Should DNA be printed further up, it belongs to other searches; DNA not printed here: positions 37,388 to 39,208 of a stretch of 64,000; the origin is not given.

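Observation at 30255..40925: Peptidoglycan-recycling supercluster: ATPase-less muropeptide importer, murQ, anmK, serine hydrolase, GlcNAc kinase and nanE, facing nagA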

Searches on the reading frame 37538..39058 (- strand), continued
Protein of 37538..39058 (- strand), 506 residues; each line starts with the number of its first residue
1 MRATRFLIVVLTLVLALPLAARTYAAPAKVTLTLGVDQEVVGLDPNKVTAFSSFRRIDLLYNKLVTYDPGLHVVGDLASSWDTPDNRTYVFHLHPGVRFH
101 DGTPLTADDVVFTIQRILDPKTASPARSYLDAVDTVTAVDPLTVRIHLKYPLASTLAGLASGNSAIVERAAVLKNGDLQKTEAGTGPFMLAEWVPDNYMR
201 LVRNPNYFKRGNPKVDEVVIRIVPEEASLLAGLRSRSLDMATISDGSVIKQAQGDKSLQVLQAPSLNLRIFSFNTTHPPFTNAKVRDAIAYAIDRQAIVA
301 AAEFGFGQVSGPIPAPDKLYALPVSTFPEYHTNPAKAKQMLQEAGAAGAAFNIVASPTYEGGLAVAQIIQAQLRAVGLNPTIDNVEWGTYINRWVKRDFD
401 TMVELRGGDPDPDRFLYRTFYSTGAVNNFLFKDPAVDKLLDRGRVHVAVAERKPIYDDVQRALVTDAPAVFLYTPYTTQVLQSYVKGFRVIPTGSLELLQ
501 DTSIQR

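Call 55: search_protein_families(library=pfam, proteins=[L063:6234-7910:+, L063:7907-9505:+, L063:9498-9839:+, L063:13718-14893:-, L063:14954-16753:+, L063:17059-19218:-, L028:5887-8409:-, L028:8275-9390:+, L047:4867-5832:-, L047:18256-19233:-], max_evalue=0.00001)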
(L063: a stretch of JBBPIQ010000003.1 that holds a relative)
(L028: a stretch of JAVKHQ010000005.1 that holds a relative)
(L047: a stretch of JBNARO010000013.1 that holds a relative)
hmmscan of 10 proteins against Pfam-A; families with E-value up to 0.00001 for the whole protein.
L063:6234-7910:+ (558 aa): 2 families
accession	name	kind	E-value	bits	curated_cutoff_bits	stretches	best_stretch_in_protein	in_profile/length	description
PF00350.29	Dynamin_N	-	3.5e-08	34.1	27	0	59-100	1-41/168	Dynamin family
PF01926.29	MMR_HSR1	-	8.2e-06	26.4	21.9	0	59-193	2-112/113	50S ribosome-binding GTPase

L063:7907-9505:+ (532 aa): 3 families
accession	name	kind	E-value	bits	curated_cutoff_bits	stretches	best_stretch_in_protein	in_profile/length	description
PF00350.29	Dynamin_N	-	1.2e-07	32.3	27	0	48-84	2-37/168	Dynamin family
PF01926.29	MMR_HSR1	-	1.9e-07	31.6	21.9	1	47-181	2-113/113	50S ribosome-binding GTPase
PF03193.22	RsgA_GTPase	-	8.4e-06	26.2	30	0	18-69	80-131/174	RsgA GTPase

L063:9498-9839:+ (113 aa): 1 family
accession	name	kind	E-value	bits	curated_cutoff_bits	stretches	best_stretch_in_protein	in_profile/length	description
PF07883.17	Cupin_2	-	2.8e-09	37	27.2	1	42-102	7-68/70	Cupin domain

L063:13718-14893:- (391 aa): 1 family
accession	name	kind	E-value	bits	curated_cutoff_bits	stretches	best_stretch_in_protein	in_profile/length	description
PF07690.21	MFS_1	-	2.4e-16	60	33.4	1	14-341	2-345/347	Major Facilitator Superfamily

L063:14954-16753:+ (599 aa): 0 families

L063:17059-19218:- (719 aa): 3 families
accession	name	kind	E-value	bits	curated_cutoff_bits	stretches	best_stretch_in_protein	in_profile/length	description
PF11258.13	DUF3048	-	4.1e-33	115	25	1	412-551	1-143/148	Protein of unknown function (DUF3048) N-terminal domain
PF17479.7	DUF3048_C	-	4.6e-27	95.1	25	1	590-707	2-114/114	Protein of unknown function (DUF3048) C-terminal domain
PF13517.12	FG-GAP_3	-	2.6e-08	34.7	26.9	0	305-372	1-58/61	FG-GAP-like repeat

L028:5887-8409:- (840 aa): 0 families

L028:8275-9390:+ (371 aa): 3 families
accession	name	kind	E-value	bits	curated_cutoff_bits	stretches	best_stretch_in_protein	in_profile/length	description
PF01380.27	SIS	-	2.5e-22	79.5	25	1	217-346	2-131/131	SIS domain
PF01418.23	HTH_6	-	6.7e-21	74.5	28.3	1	94-166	2-74/77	Helix-turn-helix domain, rpiR family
PF13580.11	SIS_2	-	7.2e-06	26.5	27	0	264-301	100-137/138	SIS domain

L047:4867-5832:- (321 aa): 5 families
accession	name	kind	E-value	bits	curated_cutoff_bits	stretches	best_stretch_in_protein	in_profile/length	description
PF07726.17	AAA_3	-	5.2e-61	204.7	27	1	45-174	2-131/131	ATPase family associated with various cellular activities (AAA)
PF17863.7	AAA_lid_2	-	1.5e-20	73.1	22.7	1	237-308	2-73/74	AAA lid domain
PF07728.20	AAA_5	-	1.6e-11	44.8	22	1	45-172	2-139/139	AAA domain (dynein-related subfamily)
PF20030.5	bpMoxR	-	4.5e-07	29.6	27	1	13-85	2-74/205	MoxR domain in the MoxR-vWA-beta-propeller ternary systems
PF00004.35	AAA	-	3e-06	28.1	21.2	1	47-155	3-111/131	ATPase family associated with various cellular activities (AAA)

L047:18256-19233:- (325 aa): 9 families
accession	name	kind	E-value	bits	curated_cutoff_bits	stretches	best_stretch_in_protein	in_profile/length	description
PF07992.20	Pyr_redox_2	-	6.9e-56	190.2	26.1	1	19-305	2-291/291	Pyridine nucleotide-disulphide oxidoreductase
PF13738.12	Pyr_redox_3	-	9e-30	104.4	30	1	69-288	76-305/305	Pyridine nucleotide-disulphide oxidoreductase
PF00070.33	Pyr_redox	-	5.9e-17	62.4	22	1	159-231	1-80/82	Pyridine nucleotide-disulphide oxidoreductase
PF12831.13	FAD_oxidored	-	4.1e-10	40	27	1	19-64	1-50/416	FAD dependent oxidoreductase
PF01266.30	DAO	-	3.8e-08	33.7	27.9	0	74-127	149-205/353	FAD dependent oxidoreductase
PF01134.28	GIDA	-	6.7e-08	32.4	22.1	0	19-49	1-31/391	Glucose inhibited division protein A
PF03486.20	HI0933_like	-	2.6e-07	30.8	50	0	19-48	2-31/244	HI0933-like protein Rossmann domain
PF01946.23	Thi4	-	1e-06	28.6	26.2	0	17-51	17-52/235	Thi4 family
PF00890.30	FAD_binding_2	-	1.1e-06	28.5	20.4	0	19-48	1-30/414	FAD binding domain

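Call 61: find_homologous_proteins(query=P0173, max_evalue=1e-60)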
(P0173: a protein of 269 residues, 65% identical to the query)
Query P0173 (269 aa): 4852 proteins with E <= 1e-60 among 8000 candidates; the best 120 are listed.
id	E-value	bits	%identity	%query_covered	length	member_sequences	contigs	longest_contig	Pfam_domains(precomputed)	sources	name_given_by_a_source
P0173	1.5e-165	567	100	100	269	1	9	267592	PF00005.34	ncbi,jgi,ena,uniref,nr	ncbi:MAG: ABC transporter ATP-binding protein [Bacillati bacterium ANGP1]|uniref:ABC transporter ATP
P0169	5.5e-165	565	100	100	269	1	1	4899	PF00005.34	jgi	-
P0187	1.5e-164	564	99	100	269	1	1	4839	PF00005.34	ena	-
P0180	4.1e-163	559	99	100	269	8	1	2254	PF00005.34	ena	-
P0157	4.5e-158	542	96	100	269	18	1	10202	PF00005.34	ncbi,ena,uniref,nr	ncbi:MAG: ABC transporter ATP-binding protein [Bacillati bacterium ANGP1]|uniref:ABC transporter ATP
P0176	3.6e-157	539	96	100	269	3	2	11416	PF00005.34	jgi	jgi:ABC-type dipeptide/oligopeptide/nickel transport system ATPase component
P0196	8.5e-150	515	90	100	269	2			PF00005.34,PF13304.13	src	-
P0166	2.2e-148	511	90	100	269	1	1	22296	PF00005.34,PF13304.13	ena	-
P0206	1.1e-146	505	88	100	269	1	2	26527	PF00005.34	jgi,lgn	jgi:ABC-type dipeptide/oligopeptide/nickel transport system ATPase component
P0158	9.1e-145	499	91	97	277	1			PF00005.34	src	-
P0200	1.7e-144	498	88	100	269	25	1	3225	PF00005.34,PF13304.13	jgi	jgi:ABC-type dipeptide/oligopeptide/nickel transport system ATPase component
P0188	2.7e-143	494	87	100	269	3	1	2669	PF00005.34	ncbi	-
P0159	3.6e-143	494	88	99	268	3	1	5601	PF00005.34,PF13304.13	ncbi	-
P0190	4.7e-142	490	85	99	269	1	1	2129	PF00005.34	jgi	jgi:ABC-type dipeptide/oligopeptide/nickel transport system ATPase component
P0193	5.7e-142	490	86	100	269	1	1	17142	PF00005.34,PF13304.13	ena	-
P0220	1.4e-128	446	80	97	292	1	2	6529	PF00005.34,PF13304.13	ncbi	-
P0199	3.6e-127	441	77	99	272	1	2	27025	PF00005.34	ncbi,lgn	-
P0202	3.9e-125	435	76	97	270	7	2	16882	PF00005.34,PF13304.13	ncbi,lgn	-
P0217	3.8e-120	418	76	97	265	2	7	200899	PF00005.34,PF13304.13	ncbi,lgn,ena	-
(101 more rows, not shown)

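Call 62: find_encoding_contigs(protein=P0202, flank=6000, max_places=8)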
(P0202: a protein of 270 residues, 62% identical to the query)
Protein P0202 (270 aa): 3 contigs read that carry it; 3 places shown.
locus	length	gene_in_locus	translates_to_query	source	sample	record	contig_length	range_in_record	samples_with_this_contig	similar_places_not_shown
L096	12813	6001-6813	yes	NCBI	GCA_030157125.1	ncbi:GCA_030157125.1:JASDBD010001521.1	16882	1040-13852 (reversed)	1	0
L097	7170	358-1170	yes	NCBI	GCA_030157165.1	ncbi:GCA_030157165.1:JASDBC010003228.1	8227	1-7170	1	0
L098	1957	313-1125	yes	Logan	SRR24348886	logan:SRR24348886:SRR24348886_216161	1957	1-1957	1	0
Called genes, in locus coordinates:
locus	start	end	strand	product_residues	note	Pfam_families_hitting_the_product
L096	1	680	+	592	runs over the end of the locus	-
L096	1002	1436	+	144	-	PF00376:MerR, PF13411:MerR_1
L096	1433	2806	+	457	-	PF25919:BSH_CusB (faint), PF25876:HH_MFP_RND, PF25944:Beta-barrel_RND (weak), PF25954:Beta-barrel_RND_2, PF25967:RND-MFP_C, PF25975:CzcB_C (weak), PF25989:YknX_C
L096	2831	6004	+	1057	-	PF00873:ACR_tran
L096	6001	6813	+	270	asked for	PF00005:ABC_tran, PF13304:AAA_21 (faint)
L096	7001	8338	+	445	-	PF01547:SBP_bac_1, PF13416:SBP_bac_8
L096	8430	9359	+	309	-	PF00528:BPD_transp_1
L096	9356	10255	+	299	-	PF00528:BPD_transp_1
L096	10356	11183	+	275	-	PF03446:NAD_binding_2, PF03807:F420_oxidored (faint), PF14833:NAD_binding_11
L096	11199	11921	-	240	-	PF01177:Asp_Glu_race, PF17645:Amdase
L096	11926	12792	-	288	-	PF00528:BPD_transp_1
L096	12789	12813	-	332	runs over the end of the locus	-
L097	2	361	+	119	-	?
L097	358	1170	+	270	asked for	PF00005:ABC_tran, PF13304:AAA_21 (faint)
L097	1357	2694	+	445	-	PF01547:SBP_bac_1, PF13416:SBP_bac_8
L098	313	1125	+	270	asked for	PF00005:ABC_tran, PF13304:AAA_21 (faint)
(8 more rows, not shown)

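Call 63: find_encoding_contigs(protein=P0199, flank=6000, max_places=8)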
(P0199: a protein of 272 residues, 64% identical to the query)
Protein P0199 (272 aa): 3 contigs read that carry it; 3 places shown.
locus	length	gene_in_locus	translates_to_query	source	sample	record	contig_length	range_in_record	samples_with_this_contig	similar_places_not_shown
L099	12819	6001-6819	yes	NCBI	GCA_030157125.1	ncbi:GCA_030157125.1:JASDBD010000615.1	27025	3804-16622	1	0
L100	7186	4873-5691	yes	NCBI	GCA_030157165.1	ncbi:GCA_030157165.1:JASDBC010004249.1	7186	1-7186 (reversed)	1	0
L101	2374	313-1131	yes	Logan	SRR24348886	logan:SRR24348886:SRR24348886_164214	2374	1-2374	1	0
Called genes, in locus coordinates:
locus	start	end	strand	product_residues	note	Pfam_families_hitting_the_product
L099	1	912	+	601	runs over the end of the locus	-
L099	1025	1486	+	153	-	PF13411:MerR_1, PF00376:MerR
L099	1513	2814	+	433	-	PF25919:BSH_CusB (weak), PF25876:HH_MFP_RND, PF25954:Beta-barrel_RND_2, PF25967:RND-MFP_C, PF25975:CzcB_C (weak), PF25989:YknX_C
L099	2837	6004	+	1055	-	PF00873:ACR_tran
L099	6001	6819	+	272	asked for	PF00005:ABC_tran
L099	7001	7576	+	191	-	PF11010:DUF2848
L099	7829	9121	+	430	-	PF01547:SBP_bac_1, PF13416:SBP_bac_8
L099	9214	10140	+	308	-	PF00528:BPD_transp_1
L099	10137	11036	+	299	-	PF00528:BPD_transp_1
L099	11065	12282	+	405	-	PF01979:Amidohydro_1, PF07969:Amidohydro_3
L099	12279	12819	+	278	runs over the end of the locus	PF02826:2-Hacid_dh_C (weak), PF03446:NAD_binding_2, PF14833:NAD_binding_11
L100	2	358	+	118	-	?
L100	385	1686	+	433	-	PF25919:BSH_CusB (weak), PF25876:HH_MFP_RND, PF25954:Beta-barrel_RND_2, PF25967:RND-MFP_C, PF25975:CzcB_C (weak), PF25989:YknX_C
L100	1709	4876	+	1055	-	PF00873:ACR_tran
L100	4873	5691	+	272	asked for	PF00005:ABC_tran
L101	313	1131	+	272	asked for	PF00005:ABC_tran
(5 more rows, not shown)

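Call 67: search_protein_families(library=pfam, proteins=[L024:3169-5454:-, L024:2052-3071:-, L024:1733-2134:-, L044:13287-15368:-, L033:1770-3872:-, L033:529-1752:-, L010:6316-8763:+, L024:7589-9121:-], max_evalue=0.00001)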
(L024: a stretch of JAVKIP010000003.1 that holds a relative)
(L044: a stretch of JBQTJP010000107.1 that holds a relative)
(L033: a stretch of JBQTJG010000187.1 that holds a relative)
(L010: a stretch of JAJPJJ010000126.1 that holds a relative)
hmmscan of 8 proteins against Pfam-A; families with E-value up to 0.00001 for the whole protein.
L024:3169-5454:- (761 aa): 7 families
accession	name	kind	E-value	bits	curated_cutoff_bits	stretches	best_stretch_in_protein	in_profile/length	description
PF00326.27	Peptidase_S9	-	4.2e-33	115.1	22.6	1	491-690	5-201/213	Prolyl oligopeptidase family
PF00930.27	DPPIV_N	-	7.4e-11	41.8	22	1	291-399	245-351/354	Dipeptidyl peptidase IV (DPP IV) N-terminal region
PF02129.25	Peptidase_S15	-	2.8e-08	34.2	23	1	520-600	66-145/262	X-Pro dipeptidyl-peptidase (S15 family)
PF07676.18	PD40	-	2.4e-07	31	20.9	0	336-352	14-30/38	WD40-like Beta Propeller Repeat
PF20434.5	BD-FAE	-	4.2e-07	30.1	26.8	0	531-653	67-209/215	BD-FAE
PF01738.24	DLH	-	2.8e-06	27.5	21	0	539-682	86-192/217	Dienelactone hydrolase family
PF25174.1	Beta-prop_THOC3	-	5.1e-06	26.1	305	0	62-162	94-190/272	THOC3 beta-propeller domain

L024:2052-3071:- (339 aa): 1 family
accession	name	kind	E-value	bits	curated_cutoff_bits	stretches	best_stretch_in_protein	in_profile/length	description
PF04055.27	Radical_SAM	-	2.9e-12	47.5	29.5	1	101-264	2-160/166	Radical SAM superfamily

L024:1733-2134:- (133 aa): 2 families
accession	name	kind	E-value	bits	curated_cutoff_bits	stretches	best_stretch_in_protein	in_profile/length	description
PF07883.17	Cupin_2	-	2.2e-16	59.7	27.2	1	57-128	2-70/70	Cupin domain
PF02311.25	AraC_binding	-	3.5e-08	33.7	21.1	1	71-130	19-77/135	AraC-like ligand binding domain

L044:13287-15368:- (693 aa): 6 families
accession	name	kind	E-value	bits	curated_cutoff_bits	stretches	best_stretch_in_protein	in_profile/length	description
PF00326.27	Peptidase_S9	-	6.3e-32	111.2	22.6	1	447-653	5-208/213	Prolyl oligopeptidase family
PF00930.27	DPPIV_N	-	6.7e-12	45.2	22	1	195-353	191-349/354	Dipeptidyl peptidase IV (DPP IV) N-terminal region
PF07676.18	PD40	-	2.1e-10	40.7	20.9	0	291-307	13-29/38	WD40-like Beta Propeller Repeat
PF02129.25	Peptidase_S15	-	8.6e-09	35.9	23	1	452-556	47-145/262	X-Pro dipeptidyl-peptidase (S15 family)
PF01738.24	DLH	-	6.3e-07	29.6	21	0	585-640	139-194/217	Dienelactone hydrolase family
PF25174.1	Beta-prop_THOC3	-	1.5e-06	27.9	305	0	24-119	94-191/272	THOC3 beta-propeller domain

L033:1770-3872:- (700 aa): 6 families
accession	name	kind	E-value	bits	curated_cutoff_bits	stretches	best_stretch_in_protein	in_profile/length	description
PF00326.27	Peptidase_S9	-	1.1e-31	110.4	22.6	1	458-648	5-192/213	Prolyl oligopeptidase family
PF00930.27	DPPIV_N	-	3.5e-13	49.4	22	1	257-366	244-351/354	Dipeptidyl peptidase IV (DPP IV) N-terminal region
PF07676.18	PD40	-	3.5e-09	36.8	20.9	0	351-372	16-37/38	WD40-like Beta Propeller Repeat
PF01738.24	DLH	-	7.7e-07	29.3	21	0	593-650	136-193/217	Dienelactone hydrolase family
PF02129.25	Peptidase_S15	-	5.5e-06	26.7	23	0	488-566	72-145/262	X-Pro dipeptidyl-peptidase (S15 family)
PF25174.1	Beta-prop_THOC3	-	6.6e-06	25.8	305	0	20-127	94-189/272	THOC3 beta-propeller domain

L033:529-1752:- (407 aa): 2 families
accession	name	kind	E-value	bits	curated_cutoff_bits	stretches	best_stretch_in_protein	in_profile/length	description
PF01979.26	Amidohydro_1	-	5.9e-34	118.3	25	1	73-405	1-344/345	Amidohydrolase family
PF07969.17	Amidohydro_3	-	1e-10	42.2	29.7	1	201-405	257-470/472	Amidohydrolase family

L010:6316-8763:+ (815 aa): 0 families

L024:7589-9121:- (510 aa): 1 family
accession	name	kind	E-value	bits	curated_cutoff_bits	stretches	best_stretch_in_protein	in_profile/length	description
PF00496.27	SBP_bac_5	-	2.5e-101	339.9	32.4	1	72-421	2-365/368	Bacterial extracellular solute-binding proteins, family 5 Middle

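Call 73: find_encoding_contigs(protein=P0159, flank=6000, max_places=6)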
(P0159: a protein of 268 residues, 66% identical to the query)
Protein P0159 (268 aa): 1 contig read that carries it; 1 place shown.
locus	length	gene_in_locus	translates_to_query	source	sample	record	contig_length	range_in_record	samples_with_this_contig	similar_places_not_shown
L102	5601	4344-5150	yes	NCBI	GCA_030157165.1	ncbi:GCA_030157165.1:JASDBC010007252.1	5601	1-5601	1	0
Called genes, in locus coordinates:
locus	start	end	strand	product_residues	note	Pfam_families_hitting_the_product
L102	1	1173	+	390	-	?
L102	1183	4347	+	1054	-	PF00873:ACR_tran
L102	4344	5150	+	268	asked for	PF00005:ABC_tran, PF13304:AAA_21 (weak)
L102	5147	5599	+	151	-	?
